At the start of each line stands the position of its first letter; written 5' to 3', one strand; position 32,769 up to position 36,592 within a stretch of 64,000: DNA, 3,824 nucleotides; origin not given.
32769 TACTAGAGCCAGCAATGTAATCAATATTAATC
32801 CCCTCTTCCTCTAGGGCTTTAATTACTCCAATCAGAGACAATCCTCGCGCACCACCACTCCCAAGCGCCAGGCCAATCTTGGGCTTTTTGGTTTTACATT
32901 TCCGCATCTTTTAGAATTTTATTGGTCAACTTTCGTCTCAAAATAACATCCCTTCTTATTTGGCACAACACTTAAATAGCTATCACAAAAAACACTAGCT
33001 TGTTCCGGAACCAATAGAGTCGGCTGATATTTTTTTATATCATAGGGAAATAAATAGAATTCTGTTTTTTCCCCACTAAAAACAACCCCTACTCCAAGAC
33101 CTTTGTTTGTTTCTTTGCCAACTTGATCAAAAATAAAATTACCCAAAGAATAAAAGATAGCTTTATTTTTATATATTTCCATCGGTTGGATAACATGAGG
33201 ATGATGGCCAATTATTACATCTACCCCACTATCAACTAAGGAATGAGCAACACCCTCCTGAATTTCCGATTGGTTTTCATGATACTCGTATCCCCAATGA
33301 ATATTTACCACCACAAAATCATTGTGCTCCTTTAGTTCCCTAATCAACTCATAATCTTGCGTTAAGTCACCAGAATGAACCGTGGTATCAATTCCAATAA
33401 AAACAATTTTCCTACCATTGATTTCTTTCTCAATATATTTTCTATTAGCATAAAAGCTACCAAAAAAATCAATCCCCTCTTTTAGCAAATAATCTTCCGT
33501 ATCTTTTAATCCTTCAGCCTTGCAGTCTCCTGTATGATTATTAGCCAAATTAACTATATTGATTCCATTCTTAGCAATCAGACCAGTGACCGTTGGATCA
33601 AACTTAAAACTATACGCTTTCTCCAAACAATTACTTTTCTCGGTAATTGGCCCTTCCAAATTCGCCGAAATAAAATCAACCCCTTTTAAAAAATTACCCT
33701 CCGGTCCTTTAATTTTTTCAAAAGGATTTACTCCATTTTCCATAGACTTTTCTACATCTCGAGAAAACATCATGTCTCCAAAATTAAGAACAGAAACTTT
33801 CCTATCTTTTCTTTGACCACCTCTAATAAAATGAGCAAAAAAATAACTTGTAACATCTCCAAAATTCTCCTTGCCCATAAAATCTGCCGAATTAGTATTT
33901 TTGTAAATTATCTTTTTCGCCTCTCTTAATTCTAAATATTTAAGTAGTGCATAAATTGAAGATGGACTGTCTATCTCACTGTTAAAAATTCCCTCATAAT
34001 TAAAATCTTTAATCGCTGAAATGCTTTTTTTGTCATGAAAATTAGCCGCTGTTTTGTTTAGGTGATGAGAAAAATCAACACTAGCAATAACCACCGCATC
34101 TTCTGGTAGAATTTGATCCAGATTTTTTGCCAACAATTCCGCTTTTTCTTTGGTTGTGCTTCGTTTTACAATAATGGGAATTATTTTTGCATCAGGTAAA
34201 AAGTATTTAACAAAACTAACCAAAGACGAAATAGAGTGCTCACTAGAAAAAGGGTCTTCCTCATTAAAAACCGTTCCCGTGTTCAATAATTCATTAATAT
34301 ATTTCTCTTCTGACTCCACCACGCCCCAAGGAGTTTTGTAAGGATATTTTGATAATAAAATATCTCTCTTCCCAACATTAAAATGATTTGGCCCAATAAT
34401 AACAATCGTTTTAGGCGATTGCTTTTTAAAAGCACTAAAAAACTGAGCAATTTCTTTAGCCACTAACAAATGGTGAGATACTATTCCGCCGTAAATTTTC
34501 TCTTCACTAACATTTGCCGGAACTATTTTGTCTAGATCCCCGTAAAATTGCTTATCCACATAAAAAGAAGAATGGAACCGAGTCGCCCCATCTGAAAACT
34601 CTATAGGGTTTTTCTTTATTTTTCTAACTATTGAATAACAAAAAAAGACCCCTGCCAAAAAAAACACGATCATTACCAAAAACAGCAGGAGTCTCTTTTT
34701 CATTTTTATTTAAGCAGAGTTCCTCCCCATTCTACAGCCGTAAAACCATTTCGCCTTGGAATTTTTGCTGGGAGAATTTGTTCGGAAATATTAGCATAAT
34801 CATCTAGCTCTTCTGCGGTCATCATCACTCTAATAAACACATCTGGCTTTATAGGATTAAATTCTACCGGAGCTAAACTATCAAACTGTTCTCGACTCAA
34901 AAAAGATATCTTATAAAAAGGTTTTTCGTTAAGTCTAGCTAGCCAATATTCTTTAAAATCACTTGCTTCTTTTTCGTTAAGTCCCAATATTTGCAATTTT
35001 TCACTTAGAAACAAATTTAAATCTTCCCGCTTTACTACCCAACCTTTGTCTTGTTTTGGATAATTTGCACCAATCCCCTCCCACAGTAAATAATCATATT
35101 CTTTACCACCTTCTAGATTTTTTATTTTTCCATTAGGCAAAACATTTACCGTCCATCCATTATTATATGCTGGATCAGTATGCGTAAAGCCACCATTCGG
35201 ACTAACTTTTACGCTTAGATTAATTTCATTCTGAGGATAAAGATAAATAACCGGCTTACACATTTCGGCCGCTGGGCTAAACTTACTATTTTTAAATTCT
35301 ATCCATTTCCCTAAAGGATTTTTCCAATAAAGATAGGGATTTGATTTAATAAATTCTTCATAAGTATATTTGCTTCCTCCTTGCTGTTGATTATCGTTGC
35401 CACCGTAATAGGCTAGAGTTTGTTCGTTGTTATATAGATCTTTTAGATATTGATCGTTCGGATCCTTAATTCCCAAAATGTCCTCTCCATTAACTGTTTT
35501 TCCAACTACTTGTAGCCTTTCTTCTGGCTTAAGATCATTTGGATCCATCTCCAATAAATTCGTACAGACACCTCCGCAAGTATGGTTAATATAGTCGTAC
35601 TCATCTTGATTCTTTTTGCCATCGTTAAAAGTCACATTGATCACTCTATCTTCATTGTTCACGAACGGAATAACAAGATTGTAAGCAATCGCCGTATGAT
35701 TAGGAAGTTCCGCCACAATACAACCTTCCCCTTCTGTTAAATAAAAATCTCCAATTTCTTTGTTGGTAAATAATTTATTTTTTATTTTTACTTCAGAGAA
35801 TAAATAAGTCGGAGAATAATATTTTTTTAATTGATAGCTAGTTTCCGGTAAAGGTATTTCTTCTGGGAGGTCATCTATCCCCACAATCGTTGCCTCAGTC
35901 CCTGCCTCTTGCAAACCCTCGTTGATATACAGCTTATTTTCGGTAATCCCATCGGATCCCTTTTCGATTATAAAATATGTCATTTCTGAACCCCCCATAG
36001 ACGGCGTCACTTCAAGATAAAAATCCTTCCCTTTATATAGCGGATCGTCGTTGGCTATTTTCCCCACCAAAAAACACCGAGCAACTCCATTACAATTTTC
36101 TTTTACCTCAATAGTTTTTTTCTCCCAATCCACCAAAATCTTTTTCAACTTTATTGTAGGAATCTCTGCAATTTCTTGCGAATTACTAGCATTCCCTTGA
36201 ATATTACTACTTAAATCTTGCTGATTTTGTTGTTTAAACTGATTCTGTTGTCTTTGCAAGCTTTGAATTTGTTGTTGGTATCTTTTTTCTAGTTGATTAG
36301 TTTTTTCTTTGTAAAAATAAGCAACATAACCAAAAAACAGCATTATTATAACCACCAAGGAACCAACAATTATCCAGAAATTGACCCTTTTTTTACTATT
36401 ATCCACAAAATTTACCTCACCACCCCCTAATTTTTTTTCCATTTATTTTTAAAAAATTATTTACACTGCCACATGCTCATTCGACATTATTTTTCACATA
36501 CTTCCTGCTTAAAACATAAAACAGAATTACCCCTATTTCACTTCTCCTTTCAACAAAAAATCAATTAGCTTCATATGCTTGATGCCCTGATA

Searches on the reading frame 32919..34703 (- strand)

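Call 32: search_protein_families(library=ncbifam, proteins=[window:32919-34703:-], max_evalue=0.00001)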
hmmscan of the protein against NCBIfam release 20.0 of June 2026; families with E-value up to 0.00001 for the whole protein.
window:32919-34703:- (594 aa): 3 families
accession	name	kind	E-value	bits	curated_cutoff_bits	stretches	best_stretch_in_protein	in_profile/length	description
TIGR04336.1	AmmeMemoSam_B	hypoth_equivalog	1.8e-30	106.1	26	1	68-279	35-259/270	AmmeMemoRadiSam system protein B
NF001987.0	PRK00782.1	equivalog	4.2e-23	81.9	295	1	53-243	19-211/267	MEMO1 family protein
NF038314.1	epimerase_MslH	equivalog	1.7e-18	66.3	700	1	437-524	227-316/439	lasso peptide C-terminal Trp epimerase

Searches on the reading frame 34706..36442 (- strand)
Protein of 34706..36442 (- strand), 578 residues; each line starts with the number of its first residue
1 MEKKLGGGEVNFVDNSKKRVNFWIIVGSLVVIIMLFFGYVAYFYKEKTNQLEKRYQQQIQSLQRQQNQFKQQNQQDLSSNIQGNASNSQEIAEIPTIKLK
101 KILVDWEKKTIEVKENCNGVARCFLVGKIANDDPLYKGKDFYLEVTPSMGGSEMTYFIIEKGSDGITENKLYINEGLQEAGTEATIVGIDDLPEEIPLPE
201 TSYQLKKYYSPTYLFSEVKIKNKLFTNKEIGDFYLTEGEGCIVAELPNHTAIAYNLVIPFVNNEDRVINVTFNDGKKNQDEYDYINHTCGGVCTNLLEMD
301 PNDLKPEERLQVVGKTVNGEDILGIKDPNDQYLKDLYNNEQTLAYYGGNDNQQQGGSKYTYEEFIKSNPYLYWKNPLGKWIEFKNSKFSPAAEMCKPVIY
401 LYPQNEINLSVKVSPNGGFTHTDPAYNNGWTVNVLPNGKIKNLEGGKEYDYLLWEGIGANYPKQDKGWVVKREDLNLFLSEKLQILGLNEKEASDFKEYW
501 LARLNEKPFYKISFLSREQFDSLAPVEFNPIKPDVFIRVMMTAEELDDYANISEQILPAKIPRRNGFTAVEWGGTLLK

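Call 32: search_protein_families(library=ncbifam, proteins=[window:34706-36442:-], max_evalue=0.00001)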
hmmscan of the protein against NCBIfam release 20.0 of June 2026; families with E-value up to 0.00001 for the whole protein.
window:34706-36442:- (578 aa): 1 family
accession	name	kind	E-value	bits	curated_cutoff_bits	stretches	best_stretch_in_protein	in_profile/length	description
TIGR04527.1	mycoplas_twoTM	subfamily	1.9e-06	27.8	125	1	11-84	3-64/248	MG_279/MG_280 family protein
